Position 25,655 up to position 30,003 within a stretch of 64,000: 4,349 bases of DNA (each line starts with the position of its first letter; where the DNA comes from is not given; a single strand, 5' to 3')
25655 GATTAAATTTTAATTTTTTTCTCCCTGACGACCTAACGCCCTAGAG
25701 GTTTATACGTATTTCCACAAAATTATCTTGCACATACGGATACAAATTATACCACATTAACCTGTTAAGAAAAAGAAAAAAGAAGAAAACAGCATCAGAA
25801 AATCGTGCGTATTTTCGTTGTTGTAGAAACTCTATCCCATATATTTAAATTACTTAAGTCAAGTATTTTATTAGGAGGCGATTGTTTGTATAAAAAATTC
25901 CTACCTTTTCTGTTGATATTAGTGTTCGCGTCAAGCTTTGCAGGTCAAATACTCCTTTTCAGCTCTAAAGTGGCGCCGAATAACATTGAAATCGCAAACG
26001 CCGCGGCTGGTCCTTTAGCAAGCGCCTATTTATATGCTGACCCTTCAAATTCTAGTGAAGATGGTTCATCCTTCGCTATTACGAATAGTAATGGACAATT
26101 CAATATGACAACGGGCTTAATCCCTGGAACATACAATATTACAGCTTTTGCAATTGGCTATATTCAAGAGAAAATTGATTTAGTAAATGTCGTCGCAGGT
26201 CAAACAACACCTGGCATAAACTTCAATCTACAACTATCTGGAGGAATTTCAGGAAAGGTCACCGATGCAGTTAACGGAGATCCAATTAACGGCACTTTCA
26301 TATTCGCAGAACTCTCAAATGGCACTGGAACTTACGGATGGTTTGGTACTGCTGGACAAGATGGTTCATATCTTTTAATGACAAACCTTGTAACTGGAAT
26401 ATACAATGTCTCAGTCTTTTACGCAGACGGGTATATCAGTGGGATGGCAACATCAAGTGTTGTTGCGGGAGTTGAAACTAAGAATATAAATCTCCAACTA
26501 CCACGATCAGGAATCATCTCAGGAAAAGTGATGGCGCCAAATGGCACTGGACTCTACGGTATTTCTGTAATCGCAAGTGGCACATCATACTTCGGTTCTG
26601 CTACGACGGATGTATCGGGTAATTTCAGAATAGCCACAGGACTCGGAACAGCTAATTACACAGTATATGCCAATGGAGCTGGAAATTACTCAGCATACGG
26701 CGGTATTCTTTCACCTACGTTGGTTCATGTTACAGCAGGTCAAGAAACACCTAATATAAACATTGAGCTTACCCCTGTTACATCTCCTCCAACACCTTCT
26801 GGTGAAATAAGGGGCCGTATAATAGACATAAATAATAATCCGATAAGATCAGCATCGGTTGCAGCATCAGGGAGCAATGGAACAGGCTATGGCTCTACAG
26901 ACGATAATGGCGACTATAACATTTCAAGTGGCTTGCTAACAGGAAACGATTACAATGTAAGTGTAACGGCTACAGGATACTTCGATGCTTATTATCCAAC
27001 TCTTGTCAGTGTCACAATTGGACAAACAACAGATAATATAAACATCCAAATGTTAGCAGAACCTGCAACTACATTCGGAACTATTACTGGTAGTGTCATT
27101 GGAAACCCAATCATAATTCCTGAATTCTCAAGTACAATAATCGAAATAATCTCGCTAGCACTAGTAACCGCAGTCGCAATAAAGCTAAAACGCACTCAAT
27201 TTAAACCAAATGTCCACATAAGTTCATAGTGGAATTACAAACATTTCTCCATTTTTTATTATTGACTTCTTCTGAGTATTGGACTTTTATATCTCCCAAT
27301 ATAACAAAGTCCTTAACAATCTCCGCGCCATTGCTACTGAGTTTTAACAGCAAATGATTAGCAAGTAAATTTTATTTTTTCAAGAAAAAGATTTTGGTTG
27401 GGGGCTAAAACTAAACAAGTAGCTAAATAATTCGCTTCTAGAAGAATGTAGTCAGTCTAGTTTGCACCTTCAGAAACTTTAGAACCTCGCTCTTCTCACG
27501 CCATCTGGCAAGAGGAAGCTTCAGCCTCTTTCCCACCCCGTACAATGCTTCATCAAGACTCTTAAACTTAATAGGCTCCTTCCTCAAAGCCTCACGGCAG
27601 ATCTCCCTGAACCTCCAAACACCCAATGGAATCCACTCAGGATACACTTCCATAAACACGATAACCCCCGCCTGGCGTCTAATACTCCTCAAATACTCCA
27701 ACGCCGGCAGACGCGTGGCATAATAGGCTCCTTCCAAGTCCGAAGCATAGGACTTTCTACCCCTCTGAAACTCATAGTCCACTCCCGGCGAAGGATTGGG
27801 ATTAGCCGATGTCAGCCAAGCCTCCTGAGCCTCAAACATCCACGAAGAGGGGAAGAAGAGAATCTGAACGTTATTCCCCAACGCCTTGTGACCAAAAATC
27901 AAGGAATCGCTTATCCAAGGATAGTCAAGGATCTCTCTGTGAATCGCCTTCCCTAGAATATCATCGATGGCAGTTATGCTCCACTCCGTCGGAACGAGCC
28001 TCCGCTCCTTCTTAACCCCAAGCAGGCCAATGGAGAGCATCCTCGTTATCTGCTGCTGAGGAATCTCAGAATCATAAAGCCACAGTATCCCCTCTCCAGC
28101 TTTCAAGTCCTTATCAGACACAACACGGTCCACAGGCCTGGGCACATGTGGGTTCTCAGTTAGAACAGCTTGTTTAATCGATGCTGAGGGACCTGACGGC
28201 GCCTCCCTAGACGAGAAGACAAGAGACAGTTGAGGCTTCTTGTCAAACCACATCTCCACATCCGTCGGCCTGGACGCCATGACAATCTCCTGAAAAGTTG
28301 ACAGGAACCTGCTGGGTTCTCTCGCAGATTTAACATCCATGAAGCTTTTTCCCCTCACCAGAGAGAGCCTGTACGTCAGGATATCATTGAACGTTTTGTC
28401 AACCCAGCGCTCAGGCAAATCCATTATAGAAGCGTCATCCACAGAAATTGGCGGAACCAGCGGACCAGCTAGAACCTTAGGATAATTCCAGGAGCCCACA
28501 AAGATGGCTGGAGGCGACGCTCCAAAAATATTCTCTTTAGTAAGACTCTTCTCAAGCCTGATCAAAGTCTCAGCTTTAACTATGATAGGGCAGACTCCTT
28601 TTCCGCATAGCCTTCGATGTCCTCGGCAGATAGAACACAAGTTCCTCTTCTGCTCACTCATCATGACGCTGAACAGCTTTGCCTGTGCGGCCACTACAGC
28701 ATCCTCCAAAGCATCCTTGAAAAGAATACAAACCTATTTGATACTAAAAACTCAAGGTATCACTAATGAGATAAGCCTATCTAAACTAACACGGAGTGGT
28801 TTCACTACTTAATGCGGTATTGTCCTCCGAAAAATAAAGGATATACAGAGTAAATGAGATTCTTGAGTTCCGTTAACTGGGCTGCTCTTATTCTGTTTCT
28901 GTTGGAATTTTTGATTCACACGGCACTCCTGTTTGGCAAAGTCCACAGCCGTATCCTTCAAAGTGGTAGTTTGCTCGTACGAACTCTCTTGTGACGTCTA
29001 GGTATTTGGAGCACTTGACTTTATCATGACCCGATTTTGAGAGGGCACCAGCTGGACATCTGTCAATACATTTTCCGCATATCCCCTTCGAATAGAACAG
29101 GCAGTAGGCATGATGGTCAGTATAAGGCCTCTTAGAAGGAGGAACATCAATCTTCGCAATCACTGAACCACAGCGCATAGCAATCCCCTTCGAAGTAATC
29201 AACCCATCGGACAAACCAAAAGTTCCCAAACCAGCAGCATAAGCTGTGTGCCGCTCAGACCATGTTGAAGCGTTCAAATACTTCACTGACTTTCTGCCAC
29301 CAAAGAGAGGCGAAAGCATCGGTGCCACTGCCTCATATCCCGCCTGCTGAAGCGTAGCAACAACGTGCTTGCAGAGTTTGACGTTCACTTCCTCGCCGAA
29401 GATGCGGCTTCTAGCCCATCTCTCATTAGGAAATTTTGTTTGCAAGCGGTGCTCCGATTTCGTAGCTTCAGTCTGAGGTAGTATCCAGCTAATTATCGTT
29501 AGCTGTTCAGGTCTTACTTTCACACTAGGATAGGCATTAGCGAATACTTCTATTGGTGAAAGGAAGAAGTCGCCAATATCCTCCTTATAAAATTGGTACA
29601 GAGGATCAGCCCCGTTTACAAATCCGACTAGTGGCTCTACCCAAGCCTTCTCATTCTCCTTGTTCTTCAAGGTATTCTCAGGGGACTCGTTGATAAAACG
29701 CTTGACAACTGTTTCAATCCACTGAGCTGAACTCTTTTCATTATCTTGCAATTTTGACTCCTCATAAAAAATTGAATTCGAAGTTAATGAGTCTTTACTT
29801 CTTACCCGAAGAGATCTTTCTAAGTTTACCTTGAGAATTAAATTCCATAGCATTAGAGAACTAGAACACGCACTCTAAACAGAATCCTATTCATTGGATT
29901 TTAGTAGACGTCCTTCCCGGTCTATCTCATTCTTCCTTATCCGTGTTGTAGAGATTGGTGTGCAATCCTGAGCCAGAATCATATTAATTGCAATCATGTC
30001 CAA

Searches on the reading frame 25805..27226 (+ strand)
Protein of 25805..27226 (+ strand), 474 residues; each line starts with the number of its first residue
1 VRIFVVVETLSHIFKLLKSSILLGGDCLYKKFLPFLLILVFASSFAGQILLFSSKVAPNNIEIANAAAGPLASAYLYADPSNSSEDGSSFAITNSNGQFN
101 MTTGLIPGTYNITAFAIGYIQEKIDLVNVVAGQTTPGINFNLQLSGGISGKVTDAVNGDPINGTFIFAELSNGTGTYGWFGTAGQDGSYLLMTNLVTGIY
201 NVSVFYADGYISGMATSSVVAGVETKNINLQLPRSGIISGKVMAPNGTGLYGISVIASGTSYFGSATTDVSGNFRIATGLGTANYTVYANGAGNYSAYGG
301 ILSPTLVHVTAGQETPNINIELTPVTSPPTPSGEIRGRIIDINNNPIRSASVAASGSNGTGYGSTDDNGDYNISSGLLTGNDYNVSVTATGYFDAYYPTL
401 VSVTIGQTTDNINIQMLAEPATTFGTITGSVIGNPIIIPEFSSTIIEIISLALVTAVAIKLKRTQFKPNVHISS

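Call 56: search_protein_families(library=ncbifam, proteins=[window:25805-27226:+], max_evalue=1)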
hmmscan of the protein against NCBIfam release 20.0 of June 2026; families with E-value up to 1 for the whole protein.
window:25805-27226:+ (474 aa): 2 families
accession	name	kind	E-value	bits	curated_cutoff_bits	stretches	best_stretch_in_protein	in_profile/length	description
TIGR04134.1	lipo_with_rSAM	hypoth_equivalog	0.022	14.8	39.8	0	334-387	41-104/150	radical SAM-associated putative lipoprotein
TIGR02439.1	catechol_proteo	equivalog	0.023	13.7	392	0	335-384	131-182/285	catechol 1,2-dioxygenase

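Call 77: search_protein_families(library=pfam, proteins=[window:25805-27226:+], max_evalue=0.001)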
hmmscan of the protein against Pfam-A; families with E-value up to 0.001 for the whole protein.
window:25805-27226:+ (474 aa): 5 families
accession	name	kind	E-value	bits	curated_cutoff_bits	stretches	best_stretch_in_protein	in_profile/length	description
PF13620.12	CarboxypepD_reg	-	6e-31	107.1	32.3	4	335-416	2-81/82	Carboxypeptidase regulatory-like domain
PF13715.12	CarbopepD_reg_2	-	1.4e-11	44.7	32.2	1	335-416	1-76/88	CarboxypepD_reg-like domain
PF25020.1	TTR_TEN1-4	-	4.8e-06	26.8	27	0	234-277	5-48/86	Teneurin TTR-like domain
PF14686.12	fn3_3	-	9.4e-05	22.6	24.4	1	90-135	28-73/75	Polysaccharide lyase family 4, domain II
PF02369.22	Big_1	-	0.00097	19.6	34.9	0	335-390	21-81/93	Bacterial Ig-like domain (group 1)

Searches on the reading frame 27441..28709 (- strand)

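Call 77: search_protein_families(library=pfam, proteins=[window:27441-28709:-], max_evalue=0.001)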
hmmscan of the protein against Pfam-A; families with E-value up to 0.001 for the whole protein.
window:27441-28709:- (423 aa): 2 families
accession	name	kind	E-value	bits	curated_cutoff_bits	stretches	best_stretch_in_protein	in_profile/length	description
PF04894.17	Nre_N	-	1.3e-91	307.6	25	1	34-301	1-266/270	Archaeal Nre, N-terminal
PF04895.17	Nre_C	-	5.6e-34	116.8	27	1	315-422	3-110/110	Archaeal Nre, C-terminal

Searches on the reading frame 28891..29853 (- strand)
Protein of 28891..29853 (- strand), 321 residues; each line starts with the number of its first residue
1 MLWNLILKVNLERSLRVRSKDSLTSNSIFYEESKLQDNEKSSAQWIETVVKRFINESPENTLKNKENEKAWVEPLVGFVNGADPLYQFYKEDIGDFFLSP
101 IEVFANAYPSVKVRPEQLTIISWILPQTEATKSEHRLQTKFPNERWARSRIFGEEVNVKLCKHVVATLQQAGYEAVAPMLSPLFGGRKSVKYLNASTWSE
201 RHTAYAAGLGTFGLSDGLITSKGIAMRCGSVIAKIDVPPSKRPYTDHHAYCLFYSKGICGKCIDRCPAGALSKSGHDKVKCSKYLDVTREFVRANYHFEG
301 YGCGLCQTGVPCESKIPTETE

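Call 77: search_protein_families(library=pfam, proteins=[window:28891-29853:-], max_evalue=0.001)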
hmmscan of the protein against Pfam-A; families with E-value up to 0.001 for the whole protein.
window:28891-29853:- (321 aa): 1 family
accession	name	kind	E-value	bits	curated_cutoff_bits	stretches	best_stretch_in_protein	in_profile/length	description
PF13484.11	Fer4_16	-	9.1e-06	26.8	30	1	258-308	4-61/66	4Fe-4S double cluster binding domain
